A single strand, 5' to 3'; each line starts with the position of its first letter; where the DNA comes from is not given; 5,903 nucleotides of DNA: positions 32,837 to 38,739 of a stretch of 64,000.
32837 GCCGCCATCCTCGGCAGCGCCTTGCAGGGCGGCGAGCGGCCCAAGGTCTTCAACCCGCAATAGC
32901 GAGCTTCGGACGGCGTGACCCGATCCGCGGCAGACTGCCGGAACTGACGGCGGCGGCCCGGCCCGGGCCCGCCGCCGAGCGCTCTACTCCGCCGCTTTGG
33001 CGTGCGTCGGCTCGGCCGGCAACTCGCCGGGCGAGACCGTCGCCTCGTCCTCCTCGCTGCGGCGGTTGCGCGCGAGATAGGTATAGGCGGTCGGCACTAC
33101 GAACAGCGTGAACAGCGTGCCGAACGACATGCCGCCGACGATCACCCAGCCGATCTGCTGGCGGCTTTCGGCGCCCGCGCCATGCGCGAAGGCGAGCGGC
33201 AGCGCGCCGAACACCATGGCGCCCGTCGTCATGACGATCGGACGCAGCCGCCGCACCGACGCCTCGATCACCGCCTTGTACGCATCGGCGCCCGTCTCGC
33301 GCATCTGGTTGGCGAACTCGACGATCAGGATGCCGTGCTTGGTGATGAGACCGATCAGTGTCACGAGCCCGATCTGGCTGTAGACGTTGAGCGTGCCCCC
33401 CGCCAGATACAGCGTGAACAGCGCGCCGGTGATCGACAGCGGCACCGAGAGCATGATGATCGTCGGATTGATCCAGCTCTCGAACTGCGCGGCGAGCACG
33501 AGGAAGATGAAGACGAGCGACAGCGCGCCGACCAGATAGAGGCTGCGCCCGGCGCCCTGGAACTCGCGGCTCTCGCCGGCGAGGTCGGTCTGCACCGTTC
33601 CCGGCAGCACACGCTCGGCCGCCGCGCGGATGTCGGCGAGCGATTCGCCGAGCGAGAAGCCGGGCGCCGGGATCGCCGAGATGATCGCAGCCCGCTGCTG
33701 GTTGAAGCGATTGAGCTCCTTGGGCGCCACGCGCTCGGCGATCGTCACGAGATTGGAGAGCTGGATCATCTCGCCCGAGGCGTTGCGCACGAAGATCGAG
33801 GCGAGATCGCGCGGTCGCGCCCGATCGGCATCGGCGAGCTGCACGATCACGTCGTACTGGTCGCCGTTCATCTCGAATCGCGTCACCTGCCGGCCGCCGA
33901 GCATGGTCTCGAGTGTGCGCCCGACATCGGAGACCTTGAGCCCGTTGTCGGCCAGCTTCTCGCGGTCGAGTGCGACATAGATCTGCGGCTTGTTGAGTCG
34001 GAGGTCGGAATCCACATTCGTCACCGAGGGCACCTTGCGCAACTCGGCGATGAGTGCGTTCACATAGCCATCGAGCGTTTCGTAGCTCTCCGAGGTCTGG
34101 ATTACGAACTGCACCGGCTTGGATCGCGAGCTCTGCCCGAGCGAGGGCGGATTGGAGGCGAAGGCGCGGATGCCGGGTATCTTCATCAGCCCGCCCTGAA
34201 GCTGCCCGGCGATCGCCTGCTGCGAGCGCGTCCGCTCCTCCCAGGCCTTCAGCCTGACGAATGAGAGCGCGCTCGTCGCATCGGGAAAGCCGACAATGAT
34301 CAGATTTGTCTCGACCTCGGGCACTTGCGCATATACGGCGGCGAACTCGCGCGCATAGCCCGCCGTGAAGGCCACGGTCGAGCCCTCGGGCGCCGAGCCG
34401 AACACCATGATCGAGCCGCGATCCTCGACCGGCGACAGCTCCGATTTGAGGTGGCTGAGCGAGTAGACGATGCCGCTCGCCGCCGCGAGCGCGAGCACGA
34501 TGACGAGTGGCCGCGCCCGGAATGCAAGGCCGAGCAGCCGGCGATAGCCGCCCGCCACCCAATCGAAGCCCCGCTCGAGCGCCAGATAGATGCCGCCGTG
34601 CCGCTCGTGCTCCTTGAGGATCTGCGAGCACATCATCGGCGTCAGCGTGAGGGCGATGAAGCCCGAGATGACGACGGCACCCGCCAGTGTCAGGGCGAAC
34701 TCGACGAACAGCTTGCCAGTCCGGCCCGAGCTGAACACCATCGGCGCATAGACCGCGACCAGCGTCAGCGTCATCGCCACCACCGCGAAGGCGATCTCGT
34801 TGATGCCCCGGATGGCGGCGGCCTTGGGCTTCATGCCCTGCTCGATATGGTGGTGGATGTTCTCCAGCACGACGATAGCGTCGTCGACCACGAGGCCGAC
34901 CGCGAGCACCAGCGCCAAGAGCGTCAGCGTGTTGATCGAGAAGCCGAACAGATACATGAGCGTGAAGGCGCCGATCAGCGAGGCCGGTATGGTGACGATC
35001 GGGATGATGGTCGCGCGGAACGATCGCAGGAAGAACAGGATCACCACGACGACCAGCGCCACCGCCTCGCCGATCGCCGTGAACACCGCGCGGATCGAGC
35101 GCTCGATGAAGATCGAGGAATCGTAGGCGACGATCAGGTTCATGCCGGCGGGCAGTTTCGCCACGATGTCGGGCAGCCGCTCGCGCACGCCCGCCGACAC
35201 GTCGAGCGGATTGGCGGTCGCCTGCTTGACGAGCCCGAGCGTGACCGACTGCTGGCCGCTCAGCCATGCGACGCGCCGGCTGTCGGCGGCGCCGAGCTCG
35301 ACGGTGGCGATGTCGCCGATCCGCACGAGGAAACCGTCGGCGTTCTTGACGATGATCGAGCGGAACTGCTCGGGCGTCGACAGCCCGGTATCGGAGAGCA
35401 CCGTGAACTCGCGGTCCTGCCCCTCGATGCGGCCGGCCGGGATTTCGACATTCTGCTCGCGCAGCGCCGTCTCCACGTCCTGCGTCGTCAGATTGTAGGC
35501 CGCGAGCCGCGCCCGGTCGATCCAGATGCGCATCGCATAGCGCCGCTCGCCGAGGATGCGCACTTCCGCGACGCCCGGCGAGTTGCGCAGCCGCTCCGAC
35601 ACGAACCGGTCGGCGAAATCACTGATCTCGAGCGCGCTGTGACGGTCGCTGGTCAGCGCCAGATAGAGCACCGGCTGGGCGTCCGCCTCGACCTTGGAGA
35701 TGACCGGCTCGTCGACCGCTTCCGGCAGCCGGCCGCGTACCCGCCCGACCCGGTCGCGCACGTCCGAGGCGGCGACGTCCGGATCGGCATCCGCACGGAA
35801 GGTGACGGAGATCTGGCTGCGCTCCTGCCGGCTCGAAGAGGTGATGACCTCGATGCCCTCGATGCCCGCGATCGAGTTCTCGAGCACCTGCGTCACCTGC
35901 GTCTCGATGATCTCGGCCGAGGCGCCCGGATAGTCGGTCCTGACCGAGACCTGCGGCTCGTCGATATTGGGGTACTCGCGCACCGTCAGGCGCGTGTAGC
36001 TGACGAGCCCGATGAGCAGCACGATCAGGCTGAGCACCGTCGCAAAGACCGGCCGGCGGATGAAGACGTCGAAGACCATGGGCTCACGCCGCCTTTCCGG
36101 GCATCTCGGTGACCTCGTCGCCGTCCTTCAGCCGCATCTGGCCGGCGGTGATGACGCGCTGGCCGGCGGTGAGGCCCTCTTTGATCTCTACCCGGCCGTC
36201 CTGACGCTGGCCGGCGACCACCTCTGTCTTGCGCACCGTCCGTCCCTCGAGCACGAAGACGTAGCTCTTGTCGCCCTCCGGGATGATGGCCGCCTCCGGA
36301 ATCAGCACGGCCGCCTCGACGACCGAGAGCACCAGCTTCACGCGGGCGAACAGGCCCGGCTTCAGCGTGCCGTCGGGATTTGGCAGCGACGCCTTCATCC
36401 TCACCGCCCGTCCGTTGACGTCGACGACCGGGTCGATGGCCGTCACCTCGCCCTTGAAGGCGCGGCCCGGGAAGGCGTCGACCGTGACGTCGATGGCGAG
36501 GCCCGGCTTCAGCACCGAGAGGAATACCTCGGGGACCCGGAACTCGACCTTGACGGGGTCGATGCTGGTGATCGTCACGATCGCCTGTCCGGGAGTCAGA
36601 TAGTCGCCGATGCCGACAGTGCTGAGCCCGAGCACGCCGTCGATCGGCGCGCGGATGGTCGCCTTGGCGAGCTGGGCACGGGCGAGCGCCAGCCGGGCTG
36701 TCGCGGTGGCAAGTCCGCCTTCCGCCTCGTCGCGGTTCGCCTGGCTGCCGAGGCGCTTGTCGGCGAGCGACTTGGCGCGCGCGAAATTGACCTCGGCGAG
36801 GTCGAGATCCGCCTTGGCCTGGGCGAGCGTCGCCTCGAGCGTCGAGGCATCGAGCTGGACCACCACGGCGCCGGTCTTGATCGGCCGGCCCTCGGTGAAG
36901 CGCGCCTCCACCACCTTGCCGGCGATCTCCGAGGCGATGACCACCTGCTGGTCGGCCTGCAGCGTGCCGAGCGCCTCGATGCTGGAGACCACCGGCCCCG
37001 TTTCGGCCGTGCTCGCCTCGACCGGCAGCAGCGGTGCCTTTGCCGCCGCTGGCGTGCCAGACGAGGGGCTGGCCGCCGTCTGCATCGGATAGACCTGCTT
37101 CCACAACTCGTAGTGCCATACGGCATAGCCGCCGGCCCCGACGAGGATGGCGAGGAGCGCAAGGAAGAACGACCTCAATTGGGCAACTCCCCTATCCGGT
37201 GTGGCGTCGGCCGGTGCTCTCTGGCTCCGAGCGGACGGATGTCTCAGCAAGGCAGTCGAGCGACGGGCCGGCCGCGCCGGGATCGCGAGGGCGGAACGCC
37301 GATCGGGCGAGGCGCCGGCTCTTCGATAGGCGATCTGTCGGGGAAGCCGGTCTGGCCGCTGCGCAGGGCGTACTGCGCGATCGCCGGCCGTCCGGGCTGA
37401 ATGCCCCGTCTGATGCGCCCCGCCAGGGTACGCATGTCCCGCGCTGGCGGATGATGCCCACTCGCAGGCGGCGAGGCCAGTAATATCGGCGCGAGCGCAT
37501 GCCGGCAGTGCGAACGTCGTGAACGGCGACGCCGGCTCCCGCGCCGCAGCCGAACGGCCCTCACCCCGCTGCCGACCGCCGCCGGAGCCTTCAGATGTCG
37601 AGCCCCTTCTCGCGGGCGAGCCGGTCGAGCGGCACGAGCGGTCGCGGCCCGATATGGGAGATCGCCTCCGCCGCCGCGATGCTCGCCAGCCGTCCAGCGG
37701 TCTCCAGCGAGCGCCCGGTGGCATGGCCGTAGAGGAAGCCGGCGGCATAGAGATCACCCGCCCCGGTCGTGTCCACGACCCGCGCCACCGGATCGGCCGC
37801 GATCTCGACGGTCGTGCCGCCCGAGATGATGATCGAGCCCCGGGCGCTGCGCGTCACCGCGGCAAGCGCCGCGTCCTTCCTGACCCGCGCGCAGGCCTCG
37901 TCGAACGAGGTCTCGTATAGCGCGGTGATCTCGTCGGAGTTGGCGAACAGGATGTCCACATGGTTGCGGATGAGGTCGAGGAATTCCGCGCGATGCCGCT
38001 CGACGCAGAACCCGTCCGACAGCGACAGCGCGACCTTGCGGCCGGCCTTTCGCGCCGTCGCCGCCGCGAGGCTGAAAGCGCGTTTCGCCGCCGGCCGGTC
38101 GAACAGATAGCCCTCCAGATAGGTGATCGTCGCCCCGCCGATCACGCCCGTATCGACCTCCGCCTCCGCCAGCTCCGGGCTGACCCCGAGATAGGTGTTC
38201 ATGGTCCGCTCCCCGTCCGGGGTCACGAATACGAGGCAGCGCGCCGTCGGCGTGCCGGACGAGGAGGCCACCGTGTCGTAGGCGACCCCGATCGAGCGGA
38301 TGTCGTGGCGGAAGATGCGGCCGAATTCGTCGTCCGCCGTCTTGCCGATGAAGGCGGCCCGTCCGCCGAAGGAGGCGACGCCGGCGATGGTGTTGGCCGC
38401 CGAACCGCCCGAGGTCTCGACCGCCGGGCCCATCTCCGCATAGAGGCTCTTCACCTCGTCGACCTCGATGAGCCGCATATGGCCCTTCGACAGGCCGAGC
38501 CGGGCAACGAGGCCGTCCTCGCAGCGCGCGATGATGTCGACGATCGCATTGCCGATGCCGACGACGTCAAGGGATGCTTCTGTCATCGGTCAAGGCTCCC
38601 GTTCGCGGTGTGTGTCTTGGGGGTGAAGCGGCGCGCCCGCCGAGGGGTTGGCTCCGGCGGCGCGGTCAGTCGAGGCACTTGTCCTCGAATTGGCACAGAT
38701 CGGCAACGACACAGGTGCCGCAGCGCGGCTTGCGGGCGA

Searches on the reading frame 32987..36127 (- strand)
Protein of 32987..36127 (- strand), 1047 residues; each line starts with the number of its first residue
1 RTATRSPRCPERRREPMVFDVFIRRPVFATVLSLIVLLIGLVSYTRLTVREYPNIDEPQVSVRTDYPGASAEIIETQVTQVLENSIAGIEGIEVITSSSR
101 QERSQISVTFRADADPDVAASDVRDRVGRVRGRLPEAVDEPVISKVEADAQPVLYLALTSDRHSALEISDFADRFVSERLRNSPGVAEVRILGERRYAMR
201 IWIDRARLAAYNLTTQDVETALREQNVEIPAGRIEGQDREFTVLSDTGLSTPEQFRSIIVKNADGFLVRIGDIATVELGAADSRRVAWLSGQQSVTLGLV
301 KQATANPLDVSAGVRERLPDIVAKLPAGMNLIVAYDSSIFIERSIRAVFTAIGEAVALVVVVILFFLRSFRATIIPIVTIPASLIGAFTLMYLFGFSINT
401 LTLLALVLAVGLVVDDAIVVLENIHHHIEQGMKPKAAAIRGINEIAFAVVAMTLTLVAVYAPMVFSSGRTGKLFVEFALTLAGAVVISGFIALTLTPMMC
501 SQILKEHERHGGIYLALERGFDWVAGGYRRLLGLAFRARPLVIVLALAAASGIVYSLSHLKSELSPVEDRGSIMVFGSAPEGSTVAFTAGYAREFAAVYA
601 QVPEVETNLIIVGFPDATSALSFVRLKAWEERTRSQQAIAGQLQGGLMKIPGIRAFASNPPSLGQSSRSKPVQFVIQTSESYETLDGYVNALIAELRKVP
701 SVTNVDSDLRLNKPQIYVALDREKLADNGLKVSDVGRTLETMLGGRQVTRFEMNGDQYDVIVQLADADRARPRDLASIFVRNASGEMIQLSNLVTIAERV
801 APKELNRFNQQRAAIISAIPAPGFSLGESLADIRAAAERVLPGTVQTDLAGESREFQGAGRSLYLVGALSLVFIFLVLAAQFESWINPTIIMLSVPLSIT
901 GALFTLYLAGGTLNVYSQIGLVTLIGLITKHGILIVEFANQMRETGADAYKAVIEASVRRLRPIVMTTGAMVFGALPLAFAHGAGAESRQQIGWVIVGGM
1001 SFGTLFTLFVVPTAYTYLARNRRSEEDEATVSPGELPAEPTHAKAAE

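Call 61: search_protein_families(library=pfam, proteins=[window:32987-36127:-], max_evalue=0.00001)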
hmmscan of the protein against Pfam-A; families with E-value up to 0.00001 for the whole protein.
window:32987-36127:- (1047 aa): 2 families
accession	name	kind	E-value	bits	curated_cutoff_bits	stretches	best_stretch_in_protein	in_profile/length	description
PF00873.25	ACR_tran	-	0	1015.2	28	1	19-1017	2-1019/1021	AcrB/AcrD/AcrF family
PF03176.21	MMPL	-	2.3e-20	73.3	20.5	2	350-500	147-299/333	MMPL family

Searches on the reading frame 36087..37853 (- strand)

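Call 61: search_protein_families(library=pfam, proteins=[window:36087-37853:-], max_evalue=0.00001)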
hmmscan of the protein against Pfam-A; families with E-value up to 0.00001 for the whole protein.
window:36087-37853:- (589 aa): 2 families
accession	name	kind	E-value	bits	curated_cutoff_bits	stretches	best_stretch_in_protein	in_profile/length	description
PF16576.10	HlyD_D23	-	1.4e-29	103.4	30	1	290-503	4-214/214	Barrel-sandwich domain of CusB or HlyD membrane-fusion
PF13437.12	HlyD_3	-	3.6e-18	66.7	22.2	1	399-500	1-106/106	HlyD family secretion protein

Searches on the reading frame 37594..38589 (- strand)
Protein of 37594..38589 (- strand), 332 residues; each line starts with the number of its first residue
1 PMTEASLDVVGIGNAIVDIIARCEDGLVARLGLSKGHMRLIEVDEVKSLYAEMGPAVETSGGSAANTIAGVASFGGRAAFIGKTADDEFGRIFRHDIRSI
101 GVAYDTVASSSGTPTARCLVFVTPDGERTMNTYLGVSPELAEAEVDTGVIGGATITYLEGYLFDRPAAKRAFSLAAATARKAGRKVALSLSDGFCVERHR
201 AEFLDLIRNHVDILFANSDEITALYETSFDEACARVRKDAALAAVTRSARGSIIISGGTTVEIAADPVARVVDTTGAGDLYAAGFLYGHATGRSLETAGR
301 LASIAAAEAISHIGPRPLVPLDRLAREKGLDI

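Call 61: search_protein_families(library=pfam, proteins=[window:37594-38589:-], max_evalue=0.00001)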
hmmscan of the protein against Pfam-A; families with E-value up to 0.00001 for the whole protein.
window:37594-38589:- (332 aa): 1 family
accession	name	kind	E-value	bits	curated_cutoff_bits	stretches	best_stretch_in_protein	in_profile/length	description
PF00294.29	PfkB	-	5.1e-47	161.1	25.8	1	56-317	31-297/302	pfkB family carbohydrate kinase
